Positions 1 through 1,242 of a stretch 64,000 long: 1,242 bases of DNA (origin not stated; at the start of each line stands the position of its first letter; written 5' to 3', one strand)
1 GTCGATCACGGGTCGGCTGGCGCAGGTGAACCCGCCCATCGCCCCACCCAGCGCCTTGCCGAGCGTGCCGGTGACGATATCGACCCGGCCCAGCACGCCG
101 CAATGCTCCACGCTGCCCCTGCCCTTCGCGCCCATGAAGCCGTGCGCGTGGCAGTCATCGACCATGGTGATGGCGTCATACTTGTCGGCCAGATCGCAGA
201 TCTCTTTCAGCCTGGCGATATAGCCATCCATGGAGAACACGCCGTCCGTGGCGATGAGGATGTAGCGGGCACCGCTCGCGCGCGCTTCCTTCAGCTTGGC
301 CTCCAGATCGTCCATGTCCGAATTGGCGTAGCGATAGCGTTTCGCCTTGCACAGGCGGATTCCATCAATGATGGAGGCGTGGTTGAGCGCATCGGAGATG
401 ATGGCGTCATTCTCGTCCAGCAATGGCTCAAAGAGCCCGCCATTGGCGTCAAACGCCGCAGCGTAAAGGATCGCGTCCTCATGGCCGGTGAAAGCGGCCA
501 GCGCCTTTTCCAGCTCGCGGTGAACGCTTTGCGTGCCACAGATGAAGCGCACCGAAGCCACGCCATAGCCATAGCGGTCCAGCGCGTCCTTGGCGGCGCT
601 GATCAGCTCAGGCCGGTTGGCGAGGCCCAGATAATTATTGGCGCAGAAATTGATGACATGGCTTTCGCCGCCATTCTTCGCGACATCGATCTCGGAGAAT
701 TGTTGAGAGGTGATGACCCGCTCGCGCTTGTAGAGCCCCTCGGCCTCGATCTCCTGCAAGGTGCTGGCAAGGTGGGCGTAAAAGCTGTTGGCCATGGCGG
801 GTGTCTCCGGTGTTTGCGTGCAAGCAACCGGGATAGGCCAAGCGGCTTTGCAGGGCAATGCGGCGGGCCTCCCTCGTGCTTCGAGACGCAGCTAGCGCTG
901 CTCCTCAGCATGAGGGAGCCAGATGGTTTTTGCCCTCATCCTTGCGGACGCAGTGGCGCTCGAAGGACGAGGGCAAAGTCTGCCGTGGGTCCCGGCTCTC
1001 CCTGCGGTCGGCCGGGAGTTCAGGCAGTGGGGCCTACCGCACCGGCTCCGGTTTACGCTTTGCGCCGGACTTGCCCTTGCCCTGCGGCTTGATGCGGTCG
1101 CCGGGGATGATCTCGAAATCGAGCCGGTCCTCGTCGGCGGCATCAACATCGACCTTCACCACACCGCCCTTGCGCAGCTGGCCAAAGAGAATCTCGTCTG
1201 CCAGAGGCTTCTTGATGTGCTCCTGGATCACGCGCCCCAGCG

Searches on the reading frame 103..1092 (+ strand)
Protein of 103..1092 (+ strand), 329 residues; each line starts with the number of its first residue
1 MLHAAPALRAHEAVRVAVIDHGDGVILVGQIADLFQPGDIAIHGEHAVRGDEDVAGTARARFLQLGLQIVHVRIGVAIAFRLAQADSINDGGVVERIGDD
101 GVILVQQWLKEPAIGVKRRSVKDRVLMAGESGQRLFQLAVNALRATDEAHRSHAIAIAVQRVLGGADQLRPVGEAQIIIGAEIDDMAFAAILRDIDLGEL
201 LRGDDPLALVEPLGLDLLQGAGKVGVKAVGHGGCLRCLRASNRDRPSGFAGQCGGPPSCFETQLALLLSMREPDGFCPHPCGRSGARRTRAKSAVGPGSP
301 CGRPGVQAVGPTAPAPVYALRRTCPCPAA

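Call 83: search_protein_families(library=pfam, alignment_id=A5, max_evalue=0.00001)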
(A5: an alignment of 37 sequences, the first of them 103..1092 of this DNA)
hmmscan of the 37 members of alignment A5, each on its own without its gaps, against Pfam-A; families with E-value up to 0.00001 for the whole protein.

A. member 1, window:103-1092:+ (329 aa): 0 families

B. families by the number of members that match (of 37 scanned): 50 families (the first 25 are shown)
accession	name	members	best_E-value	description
PF00561.26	Abhydrolase_1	2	4.4e-37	alpha/beta hydrolase fold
PF12697.13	Abhydrolase_6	2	2.9e-26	Alpha/beta hydrolase family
PF00535.33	Glycos_transf_2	2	6.9e-25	Glycosyl transferase family 2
PF12146.15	Hydrolase_4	2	1.9e-19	Serine aminopeptidase, S33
PF01702.25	TGT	1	9.6e-156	Queuine tRNA-ribosyltransferase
PF01039.27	Carboxyl_trans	1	3.3e-91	Carboxyl transferase domain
PF10609.15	ParA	1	1.1e-87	NUBPL iron-transfer P-loop NTPase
PF07724.20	AAA_2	1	3.2e-62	AAA domain (Cdc48 subfamily)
PF07690.21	MFS_1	1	6.1e-51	Major Facilitator Superfamily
PF00593.30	TonB_dep_Rec_b-barrel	1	1.9e-44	TonB dependent receptor-like, beta-barrel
PF13480.13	Acetyltransf_6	1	5.4e-35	Acetyltransferase (GNAT) domain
PF17939.6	TetR_C_30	1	3.9e-32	Tetracyclin repressor-like, C-terminal domain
PF00004.35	AAA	1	9.6e-28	ATPase family associated with various cellular activities (AAA)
PF17871.7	AAA_lid_9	1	7.9e-27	AAA lid domain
PF10431.15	ClpB_D2-small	1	3.2e-26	C-terminal, D2-small domain, of ClpB protein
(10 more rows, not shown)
